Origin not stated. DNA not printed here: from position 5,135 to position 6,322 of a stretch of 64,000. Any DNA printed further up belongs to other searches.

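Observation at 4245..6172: Retron with a type VI-like architecture in a probable FCB/Zixibacteria host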

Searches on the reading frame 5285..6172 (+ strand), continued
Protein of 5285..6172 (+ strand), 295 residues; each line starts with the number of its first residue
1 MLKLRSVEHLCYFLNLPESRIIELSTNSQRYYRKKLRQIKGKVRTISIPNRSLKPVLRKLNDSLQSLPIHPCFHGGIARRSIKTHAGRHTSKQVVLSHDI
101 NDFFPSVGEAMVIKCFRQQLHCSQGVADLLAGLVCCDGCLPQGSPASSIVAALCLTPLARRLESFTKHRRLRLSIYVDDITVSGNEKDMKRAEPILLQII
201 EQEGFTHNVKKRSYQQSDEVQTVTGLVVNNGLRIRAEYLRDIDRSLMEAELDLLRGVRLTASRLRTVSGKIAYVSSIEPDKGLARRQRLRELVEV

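Call 99: search_protein_families(library=padloc, proteins=[L102:1738-2634:+, L102:1449-1751:+, L102:1241-1408:+, L101:1555-2685:+, L002:2703-3032:+, L100:1517-1804:+], max_evalue=0.00001)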
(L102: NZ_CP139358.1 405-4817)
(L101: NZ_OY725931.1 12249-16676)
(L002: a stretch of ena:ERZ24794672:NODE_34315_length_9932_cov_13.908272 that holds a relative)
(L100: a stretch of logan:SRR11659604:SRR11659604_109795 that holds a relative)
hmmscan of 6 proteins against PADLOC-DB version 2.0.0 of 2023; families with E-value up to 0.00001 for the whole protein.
L102:1738-2634:+ (298 aa): 35 families (the best 25 are shown)
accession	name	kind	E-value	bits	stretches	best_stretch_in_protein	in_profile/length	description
PDLC02952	RT_VI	-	2.8e-72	241.4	1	22-292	3-272/279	-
PDLC02943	RT_III-A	-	7.1e-39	131.6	1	11-268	10-263/322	-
PDLC02946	RT_III-A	-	5.8e-35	119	1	16-267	25-273/330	-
PDLC02942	RT_III-A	-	1.1e-32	111.4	1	16-254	33-269/341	-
PDLC02941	RT_II-A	-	2.4e-32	110.3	1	15-292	3-282/309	-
PDLC02960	RT-Protease_XI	-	8.6e-32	108.8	1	21-237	2-227/506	single gene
PDLC02959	RT-Protease_XI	-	9.9e-32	108.5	1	20-238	3-231/510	single gene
PDLC02948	RT_IX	-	2.2e-30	103.8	1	17-293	35-314/317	-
PDLC02940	RT_II-A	-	2.9e-29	100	1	36-293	195-452/477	-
PDLC03739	RT_Ec107-like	-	2e-28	97.7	1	32-267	16-249/307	retron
PDLC02955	RT_X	-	1.1e-26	91.9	1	37-254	10-224/272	-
PDLC02962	RT-TIR_XII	-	2.3e-26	90.7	1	17-209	6-197/478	single gene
PDLC02961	RT-TIR_XII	-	1.3e-25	88.3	1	18-209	7-199/475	single gene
PDLC02945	RT_III-A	-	7.3e-23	79.2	2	16-163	31-175/362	-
PDLC02967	RT-Toprim_I-C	-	8.4e-23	78.9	1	22-269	3-264/549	single gene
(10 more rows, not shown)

L102:1449-1751:+ (100 aa): 12 families
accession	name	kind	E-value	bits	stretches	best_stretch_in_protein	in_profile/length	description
PDLC02926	HTH_VI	-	9.3e-35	116.8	1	1-94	1-91/92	-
PDLC04142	capH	-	1.7e-09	36.7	1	3-68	8-70/103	capH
PDLC03947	RmrA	-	1e-08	32.4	1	4-88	14-95/383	-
PDLC03665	Control_protein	-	3.6e-08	31.5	1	9-65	16-73/77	control protein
PDLC03953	RmrA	-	1.1e-07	29.5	1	5-67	9-68/373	-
PDLC03951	RmrA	-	1.2e-07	29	1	5-62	12-69/400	-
PDLC03952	RmrA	-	2.3e-07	28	1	2-81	23-99/395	-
PDLC03954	RmrA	-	3.8e-07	27.4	1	6-66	15-72/380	-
PDLC03944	RmrA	-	7.2e-07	26.6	1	8-66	13-68/384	-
PDLC03948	RmrA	-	1.8e-06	25.1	1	4-66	11-71/397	-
PDLC03949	RmrA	-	2.2e-06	24.8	1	6-80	7-77/363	-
PDLC03955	RmrA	-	3.7e-06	24.4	1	4-64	23-80/371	-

L102:1241-1408:+ (55 aa): 0 families

L101:1555-2685:+ (376 aa): 55 families (the best 25 are shown)
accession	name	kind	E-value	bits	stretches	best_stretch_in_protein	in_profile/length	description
PDLC02943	RT_III-A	-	1.8e-104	347.1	1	80-374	29-320/322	-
PDLC02942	RT_III-A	-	2.2e-83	278.2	1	80-373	49-338/341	-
PDLC02946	RT_III-A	-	2.6e-83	277.9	1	80-360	41-317/330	-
PDLC02944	RT_III-A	-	2.8e-80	269.1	2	210-360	204-358/597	-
PDLC02956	RT_XIII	-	5.1e-79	264.5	2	209-360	270-413/469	-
PDLC02945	RT_III-A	-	1.7e-77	259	2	210-360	201-348/362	-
PDLC03739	RT_Ec107-like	-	5.1e-77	257.2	1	86-370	22-305/307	retron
PDLC02941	RT_II-A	-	4.6e-76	253.9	1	81-359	21-285/309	-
PDLC02960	RT-Protease_XI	-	8.7e-71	237.4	1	79-361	12-306/506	single gene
PDLC02959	RT-Protease_XI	-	1.7e-70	236.4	1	79-356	14-304/510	single gene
PDLC02949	RT_other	-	1.1e-67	227.3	1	95-304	181-407/481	-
PDLC02962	RT-TIR_XII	-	1.2e-66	223.6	1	80-333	21-282/478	single gene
PDLC03740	RT_outgroup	-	2.3e-66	222.7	1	76-354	104-389/407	retron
PDLC02961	RT-TIR_XII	-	3.9e-66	221.9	1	79-331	20-282/475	single gene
PDLC02940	RT_II-A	-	1.2e-63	213.4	1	69-356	180-454/477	-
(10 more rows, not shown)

L002:2703-3032:+ (109 aa): 5 families
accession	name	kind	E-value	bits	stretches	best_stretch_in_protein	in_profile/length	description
PDLC02926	HTH_VI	-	1.1e-18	65.2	1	5-85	4-84/92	-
PDLC04142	capH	-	6.8e-07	28.3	1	7-59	11-63/103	capH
PDLC03951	RmrA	-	4.2e-06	24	1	8-63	14-69/400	-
PDLC03954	RmrA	-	5.3e-06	23.6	1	7-65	15-73/380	-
PDLC03665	Control_protein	-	5.4e-06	24.6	1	7-57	13-64/77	control protein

L100:1517-1804:+ (95 aa): 8 families
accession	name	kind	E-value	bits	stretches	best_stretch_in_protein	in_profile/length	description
PDLC02926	HTH_VI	-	2e-20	70.8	1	4-80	3-80/92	-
PDLC03665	Control_protein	-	2.9e-08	31.8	1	7-58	13-65/77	control protein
PDLC03952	RmrA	-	3.6e-08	30.7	1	11-68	31-88/395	-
PDLC03947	RmrA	-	2e-07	28.2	1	7-64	16-73/383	-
PDLC03943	RmrA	-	2.8e-07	27.9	1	4-65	4-65/370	-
PDLC03954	RmrA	-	4e-07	27.3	1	7-66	15-74/380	-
PDLC04142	capH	-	1.3e-06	27.4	1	7-82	11-74/103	capH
PDLC03949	RmrA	-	4.6e-06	23.7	1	7-67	7-67/363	-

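Call 100: search_dna_similar(query=L102:1738-2634:+, collection=plasmids, mode=protein, max_evalue=1e-25, max_rows=30, rows=spread)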
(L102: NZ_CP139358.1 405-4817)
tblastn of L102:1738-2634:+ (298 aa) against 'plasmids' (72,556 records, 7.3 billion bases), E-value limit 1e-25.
Records with a match: 60; places in all: 61; records where one place covers at least 80% of the query: 55.
Best place of each record, by identity: >=99% 1; 95-99% 1; 60-80% 1; <60% 57.
By first word of the organism name: Burkholderia 29; Acinetobacter 15; Aeromonas 8; Serratia 1; Citrobacter 1; Acetobacter 1; Agrobacterium 1; Azospirillum 1; Pseudosulfitobacter 1; Celeribacter 1; and 1 more.
By predicted mobility (MOB-suite, as given by PLSDB): mobilizable 41; conjugative 11; non-mobilizable 8.
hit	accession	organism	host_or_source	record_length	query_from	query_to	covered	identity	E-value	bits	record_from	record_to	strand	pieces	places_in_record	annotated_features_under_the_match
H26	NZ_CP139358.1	Acinetobacter pittii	Agalychnis callidryas,cell culture,skin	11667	1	298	100%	100.0%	0e+0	611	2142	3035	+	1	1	reverse transcriptase family protein | helix-turn-helix transcriptional regulator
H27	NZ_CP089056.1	Acinetobacter ursingii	Homo sapiens,Genome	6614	1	158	53%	95.6%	2e-93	308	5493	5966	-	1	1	hypothetical protein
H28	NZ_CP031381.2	Acinetobacter baumannii ACICU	Homo sapiens,cerebrospinal fluid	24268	11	294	95%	47.6%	5e-74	253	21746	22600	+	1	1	reverse transcriptase family protein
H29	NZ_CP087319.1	Acinetobacter baumannii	Homo sapiens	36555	11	294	95%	47.6%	5e-74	253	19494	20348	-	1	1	reverse transcriptase family protein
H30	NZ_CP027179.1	Acinetobacter baumannii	-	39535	11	294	95%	47.6%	5e-74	253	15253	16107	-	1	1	reverse transcriptase family protein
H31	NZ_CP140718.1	Acinetobacter johnsonii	Homo sapiens,mixed culture,urine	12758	11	294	95%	47.2%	2e-68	237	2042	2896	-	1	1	reverse transcriptase family protein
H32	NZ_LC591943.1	Acinetobacter variabilis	Homo sapiens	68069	11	294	95%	47.2%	2e-68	237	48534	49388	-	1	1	reverse transcriptase family protein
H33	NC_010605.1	Acinetobacter baumannii ACICU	-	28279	11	285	92%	47.3%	3e-73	251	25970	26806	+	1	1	reverse transcriptase family protein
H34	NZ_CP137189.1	Citrobacter freundii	Homo sapiens,urine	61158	25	266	81%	40.6%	2e-41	159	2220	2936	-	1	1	reverse transcriptase family protein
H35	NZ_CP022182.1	Aeromonas salmonicida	Atlantic salmon,The RAS Atlantic Salmon ...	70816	13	281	90%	34.0%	2e-38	150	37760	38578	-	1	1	reverse transcriptase family protein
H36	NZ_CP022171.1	Aeromonas salmonicida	Atlantic salmon,The RAS Atlantic Salmon ...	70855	13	281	90%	34.0%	2e-38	150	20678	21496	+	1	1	reverse transcriptase family protein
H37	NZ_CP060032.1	Aeromonas salmonicida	Sebastes schlegeli,Head kidney, Spleen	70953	13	281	90%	34.0%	2e-38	150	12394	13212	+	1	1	reverse transcriptase family protein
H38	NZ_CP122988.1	Aeromonas salmonicida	fish,tissue sample,spleen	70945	13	281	90%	33.7%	1e-37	148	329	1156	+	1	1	reverse transcriptase family protein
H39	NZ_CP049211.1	Agrobacterium rubi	Raspberry,cell culture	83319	15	266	85%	29.0%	1e-26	116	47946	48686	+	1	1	reverse transcriptase family protein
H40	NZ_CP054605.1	Pseudosulfitobacter pseudonitzschiae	surface sea water,shallow sea, symbosis ...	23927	15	235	74%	32.7%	8e-28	120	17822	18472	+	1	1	reverse transcriptase family protein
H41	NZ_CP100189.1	Burkholderia glumae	cell culture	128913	14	266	85%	28.3%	1e-30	128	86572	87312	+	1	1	reverse transcriptase family protein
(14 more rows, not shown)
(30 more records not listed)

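Call 101: get_annotated_region(hit=H28, flank=1000)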
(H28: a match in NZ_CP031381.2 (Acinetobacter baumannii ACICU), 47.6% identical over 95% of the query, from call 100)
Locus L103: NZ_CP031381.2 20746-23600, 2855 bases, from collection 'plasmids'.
description: Acinetobacter baumannii ACICU plasmid pACICU1b, complete sequence
organism: Acinetobacter baumannii ACICU (NCBI taxid 405416)
taxonomy: Bacteria; Pseudomonadota; Gammaproteobacteria; Moraxellales; Moraxellaceae; Acinetobacter; Acinetobacter baumannii; Acinetobacter baumannii ACICU
host: -; source: Homo sapiens,cerebrospinal fluid; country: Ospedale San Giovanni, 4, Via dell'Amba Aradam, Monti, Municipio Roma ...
typing (MOB-suite, as given by PLSDB): mobilizable; replicon rep_cluster_1172; relaxase MOBP
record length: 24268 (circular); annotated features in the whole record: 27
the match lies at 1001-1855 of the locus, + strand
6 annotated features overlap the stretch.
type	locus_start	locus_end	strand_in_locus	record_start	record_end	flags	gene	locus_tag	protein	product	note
CDS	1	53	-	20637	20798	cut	-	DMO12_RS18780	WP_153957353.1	hypothetical protein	-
CDS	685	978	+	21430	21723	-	-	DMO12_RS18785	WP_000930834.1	helix-turn-helix transcriptional regulator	-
CDS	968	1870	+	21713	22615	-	-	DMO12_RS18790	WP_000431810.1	reverse transcriptase family protein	-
CDS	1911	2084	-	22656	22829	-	-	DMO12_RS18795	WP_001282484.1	hypothetical protein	-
CDS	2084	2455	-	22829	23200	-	-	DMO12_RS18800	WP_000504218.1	hypothetical protein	-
CDS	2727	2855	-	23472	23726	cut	-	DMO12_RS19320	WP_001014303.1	hypothetical protein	-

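Call 102: get_annotated_region(hit=H34, flank=1000)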
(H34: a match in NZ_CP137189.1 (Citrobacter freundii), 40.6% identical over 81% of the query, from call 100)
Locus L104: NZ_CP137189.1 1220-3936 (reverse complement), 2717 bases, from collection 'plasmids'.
description: Citrobacter freundii strain F1917 plasmid pF1917-3, complete sequence
organism: Citrobacter freundii (NCBI taxid 546)
taxonomy: Bacteria; Pseudomonadota; Gammaproteobacteria; Enterobacterales; Enterobacteriaceae; Citrobacter; Citrobacter freundii
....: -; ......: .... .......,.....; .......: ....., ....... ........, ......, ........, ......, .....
typing (MOB-suite, as given by PLSDB): mobilizable; replicon rep_cluster_1304; relaxase MOBC,MOBC
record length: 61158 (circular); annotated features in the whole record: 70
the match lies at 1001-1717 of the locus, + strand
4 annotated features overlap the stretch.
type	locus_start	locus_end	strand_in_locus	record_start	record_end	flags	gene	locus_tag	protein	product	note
CDS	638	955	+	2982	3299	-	-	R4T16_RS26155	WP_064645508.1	helix-turn-helix transcriptional regulator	-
CDS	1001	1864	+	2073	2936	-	-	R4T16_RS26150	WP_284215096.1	reverse transcriptase family protein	-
CDS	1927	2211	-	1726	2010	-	-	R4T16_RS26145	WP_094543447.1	type II toxin-antitoxin system RelE/ParE family toxin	GO:0030541 - plasmid partitioning [Evidence IEA]; GO:0051290 - protein heterotetramerization [Evidence IEA]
CDS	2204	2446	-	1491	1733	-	-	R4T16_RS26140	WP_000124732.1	type II toxin-antitoxin system ParD family antitoxin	GO:0051983 - regulation of chromosome segregation [Evidence IEA]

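Call 103: get_annotated_region(hit=H35, flank=1000)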
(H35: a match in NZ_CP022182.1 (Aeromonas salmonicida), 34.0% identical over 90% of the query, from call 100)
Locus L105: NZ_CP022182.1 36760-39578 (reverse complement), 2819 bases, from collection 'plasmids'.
description: Aeromonas salmonicida strain S68 plasmid pS68-1, complete sequence
organism: Aeromonas salmonicida (NCBI taxid 645)
taxonomy: Bacteria; Pseudomonadota; Gammaproteobacteria; Aeromonadales; Aeromonadaceae; Aeromonas; Aeromonas salmonicida
host: -; source: Atlantic salmon,The RAS Atlantic Salmon facility; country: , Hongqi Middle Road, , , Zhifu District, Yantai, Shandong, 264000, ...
typing (MOB-suite, as given by PLSDB): conjugative; replicon rep_cluster_1169; relaxase MOBF; mating-pair formation MPF_F
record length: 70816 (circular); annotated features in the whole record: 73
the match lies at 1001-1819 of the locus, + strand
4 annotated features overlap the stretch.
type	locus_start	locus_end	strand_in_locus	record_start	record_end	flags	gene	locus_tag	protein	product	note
CDS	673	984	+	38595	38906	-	-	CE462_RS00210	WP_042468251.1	helix-turn-helix transcriptional regulator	-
CDS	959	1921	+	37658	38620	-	-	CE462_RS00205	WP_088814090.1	reverse transcriptase family protein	-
CDS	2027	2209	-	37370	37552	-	-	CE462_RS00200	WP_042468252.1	hypothetical protein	-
CDS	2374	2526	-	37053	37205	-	-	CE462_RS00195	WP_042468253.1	Hok/Gef family protein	-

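Call 104: get_annotated_region(hit=H39, flank=1000)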
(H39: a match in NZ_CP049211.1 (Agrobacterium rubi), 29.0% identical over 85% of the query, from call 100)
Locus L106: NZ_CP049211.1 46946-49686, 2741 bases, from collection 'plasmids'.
description: Agrobacterium rubi strain W2/73 plasmid pW2_73_4, complete sequence
organism: Agrobacterium rubi (NCBI taxid 28099)
taxonomy: Bacteria; Pseudomonadota; Alphaproteobacteria; Hyphomicrobiales; Rhizobiaceae; Agrobacterium; Agrobacterium rubi
host: -; source: Raspberry,cell culture; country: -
typing (MOB-suite, as given by PLSDB): non-mobilizable
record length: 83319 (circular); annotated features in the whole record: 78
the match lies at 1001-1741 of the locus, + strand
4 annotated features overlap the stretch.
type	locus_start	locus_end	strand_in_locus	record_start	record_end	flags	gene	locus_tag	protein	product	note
CDS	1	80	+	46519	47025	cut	-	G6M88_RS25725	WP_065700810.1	HAD domain-containing protein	-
CDS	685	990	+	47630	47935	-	-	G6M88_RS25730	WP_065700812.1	helix-turn-helix transcriptional regulator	-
CDS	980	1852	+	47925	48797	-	-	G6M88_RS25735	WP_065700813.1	reverse transcriptase family protein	-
CDS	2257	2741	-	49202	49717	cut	-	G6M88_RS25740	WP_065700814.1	hypothetical protein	-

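Call 105: get_annotated_region(hit=H41, flank=1000)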
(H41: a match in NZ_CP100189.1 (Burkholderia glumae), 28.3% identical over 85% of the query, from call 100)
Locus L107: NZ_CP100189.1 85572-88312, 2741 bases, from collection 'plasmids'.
description: Burkholderia glumae strain SL-947S plasmid p947s2p, complete sequence
organism: Burkholderia glumae (NCBI taxid 337)
taxonomy: Bacteria; Pseudomonadota; Betaproteobacteria; Burkholderiales; Burkholderiaceae; Burkholderia; Burkholderia glumae
host: -; source: cell culture; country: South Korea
typing (MOB-suite, as given by PLSDB): mobilizable; replicon rep_cluster_439; relaxase MOBP
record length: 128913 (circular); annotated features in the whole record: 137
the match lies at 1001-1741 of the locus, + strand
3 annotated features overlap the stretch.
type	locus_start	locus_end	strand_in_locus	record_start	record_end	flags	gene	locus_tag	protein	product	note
CDS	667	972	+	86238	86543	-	-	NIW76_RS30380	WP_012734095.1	helix-turn-helix transcriptional regulator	-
CDS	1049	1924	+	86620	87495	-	-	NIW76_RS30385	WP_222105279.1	reverse transcriptase family protein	-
CDS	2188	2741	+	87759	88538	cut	-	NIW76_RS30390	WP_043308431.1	hypothetical protein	-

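Call 106: get_annotated_region(hit=H1, flank=700)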
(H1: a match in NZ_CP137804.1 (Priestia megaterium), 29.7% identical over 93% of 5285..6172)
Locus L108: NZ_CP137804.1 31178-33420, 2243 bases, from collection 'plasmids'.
description: Priestia megaterium strain Y18-01 plasmid unnamed4, complete sequence
organism: Priestia megaterium (NCBI taxid 1404)
taxonomy: Bacteria; Bacillota; Bacilli; Bacillales; Bacillaceae; Priestia; Priestia megaterium
host: -; source: Bacillus megaterium assembly,Arshan water; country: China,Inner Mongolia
typing (MOB-suite, as given by PLSDB): mobilizable; replicon rep_cluster_385; relaxase MOBP
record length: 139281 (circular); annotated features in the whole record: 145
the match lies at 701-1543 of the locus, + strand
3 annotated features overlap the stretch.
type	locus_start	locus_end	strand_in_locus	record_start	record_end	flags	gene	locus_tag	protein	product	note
CDS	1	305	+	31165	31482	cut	-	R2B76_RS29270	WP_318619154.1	hypothetical protein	-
CDS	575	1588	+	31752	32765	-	-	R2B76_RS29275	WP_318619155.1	retron St85 family RNA-directed DNA polymerase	GO:0051607 - defense response to virus [Evidence IEA]; GO:0001171 - reverse transcription [Evidence IEA]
CDS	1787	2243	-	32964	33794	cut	-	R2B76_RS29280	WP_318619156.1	retron system putative HNH endonuclease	GO:0051607 - defense response to virus [Evidence IEA]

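Call 107: get_annotated_region(hit=H3, flank=1200)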
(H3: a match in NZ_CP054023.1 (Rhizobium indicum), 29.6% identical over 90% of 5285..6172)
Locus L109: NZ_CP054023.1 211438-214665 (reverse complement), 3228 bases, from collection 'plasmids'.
description: Rhizobium indicum strain JKLM 12A2 plasmid pPR12A202, complete sequence
organism: Rhizobium indicum (NCBI taxid 2583231)
taxonomy: Bacteria; Pseudomonadota; Alphaproteobacteria; Hyphomicrobiales; Rhizobiaceae; Rhizobium; Rhizobium indicum
host: -; source: Pisum sativum l. (pea),Pure culture,Pea root nodules,pea root nodules; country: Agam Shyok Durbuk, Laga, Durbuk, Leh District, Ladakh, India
typing (MOB-suite, as given by PLSDB): non-mobilizable
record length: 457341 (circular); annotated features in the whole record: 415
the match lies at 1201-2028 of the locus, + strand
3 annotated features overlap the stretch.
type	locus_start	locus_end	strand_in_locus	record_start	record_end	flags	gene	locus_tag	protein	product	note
CDS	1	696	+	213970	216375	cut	-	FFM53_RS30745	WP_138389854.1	serine/threonine protein kinase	-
CDS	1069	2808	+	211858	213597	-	-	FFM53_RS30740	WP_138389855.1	retron Ec67 family RNA-directed DNA polymerase/endonuclease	-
CDS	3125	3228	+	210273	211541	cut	-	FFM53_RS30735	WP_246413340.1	hypothetical protein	-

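Call 108: get_annotated_region(hit=H2, flank=1200)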
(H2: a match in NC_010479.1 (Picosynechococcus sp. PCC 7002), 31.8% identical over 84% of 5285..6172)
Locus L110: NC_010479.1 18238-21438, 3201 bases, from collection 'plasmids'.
description: Picosynechococcus sp. PCC 7002 plasmid pAQ5, complete sequence
organism: Picosynechococcus sp. PCC 7002 (NCBI taxid 32049)
taxonomy: Bacteria; Cyanobacteriota; Cyanophyceae; Chroococcales; Geminocystaceae; Picosynechococcus; Picosynechococcus sp. PCC 7002
host: -; source: -; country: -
typing (MOB-suite, as given by PLSDB): non-mobilizable
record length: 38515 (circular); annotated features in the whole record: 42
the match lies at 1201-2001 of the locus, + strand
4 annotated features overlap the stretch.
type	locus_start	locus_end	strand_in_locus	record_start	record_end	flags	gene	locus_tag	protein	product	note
CDS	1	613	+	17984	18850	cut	-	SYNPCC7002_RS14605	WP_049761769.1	DNA/RNA non-specific endonuclease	-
CDS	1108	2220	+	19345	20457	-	-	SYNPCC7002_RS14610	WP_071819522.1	reverse transcriptase domain-containing protein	-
CDS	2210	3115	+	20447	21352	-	-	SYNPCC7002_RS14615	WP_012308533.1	hypothetical protein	-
CDS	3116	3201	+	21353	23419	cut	-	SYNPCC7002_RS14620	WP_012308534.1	ATP-binding protein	-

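Call 109: get_annotated_region(hit=H10, flank=700)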
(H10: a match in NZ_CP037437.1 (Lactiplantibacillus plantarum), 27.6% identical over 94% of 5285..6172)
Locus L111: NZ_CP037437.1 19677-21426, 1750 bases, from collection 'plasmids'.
description: Lactiplantibacillus plantarum strain EM plasmid pEM8, complete sequence
organism: Lactiplantibacillus plantarum (NCBI taxid 1590)
taxonomy: Bacteria; Bacillota; Bacilli; Lactobacillales; Lactobacillaceae; Lactiplantibacillus; Lactiplantibacillus plantarum
host: -; source: Food,kimchi; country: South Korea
typing (MOB-suite, as given by PLSDB): non-mobilizable; replicon rep_cluster_1244
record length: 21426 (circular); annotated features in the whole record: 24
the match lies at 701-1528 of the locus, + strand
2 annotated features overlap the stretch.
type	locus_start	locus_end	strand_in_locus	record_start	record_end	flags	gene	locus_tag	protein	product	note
CDS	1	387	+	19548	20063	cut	-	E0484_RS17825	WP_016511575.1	DUF536 domain-containing protein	-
CDS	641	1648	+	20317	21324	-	-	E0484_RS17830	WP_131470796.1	reverse transcriptase domain-containing protein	-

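Call 110: get_annotated_region(hit=H15, flank=1200)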
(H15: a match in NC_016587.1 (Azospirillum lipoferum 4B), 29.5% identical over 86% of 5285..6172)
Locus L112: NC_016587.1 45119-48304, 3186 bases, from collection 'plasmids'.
description: Azospirillum lipoferum 4B plasmid AZO_p4, complete sequence
organism: Azospirillum lipoferum 4B (NCBI taxid 862719)
taxonomy: Bacteria; Pseudomonadota; Alphaproteobacteria; Rhodospirillales; Azospirillaceae; Azospirillum; Azospirillum lipoferum; Azospirillum lipoferum 4B
host: -; source: -; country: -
typing (MOB-suite, as given by PLSDB): non-mobilizable
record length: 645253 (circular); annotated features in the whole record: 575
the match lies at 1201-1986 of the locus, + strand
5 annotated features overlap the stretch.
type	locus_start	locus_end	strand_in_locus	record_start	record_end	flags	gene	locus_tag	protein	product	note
CDS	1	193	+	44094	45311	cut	-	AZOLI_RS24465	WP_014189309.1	RNA methyltransferase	-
CDS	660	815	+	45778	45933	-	-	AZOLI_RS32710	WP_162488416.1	hypothetical protein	-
CDS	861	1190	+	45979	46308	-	-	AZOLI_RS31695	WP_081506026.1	helix-turn-helix transcriptional regulator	-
CDS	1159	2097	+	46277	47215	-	-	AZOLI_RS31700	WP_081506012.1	reverse transcriptase family protein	-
CDS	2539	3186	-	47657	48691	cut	-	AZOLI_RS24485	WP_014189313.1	low specificity L-threonine aldolase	-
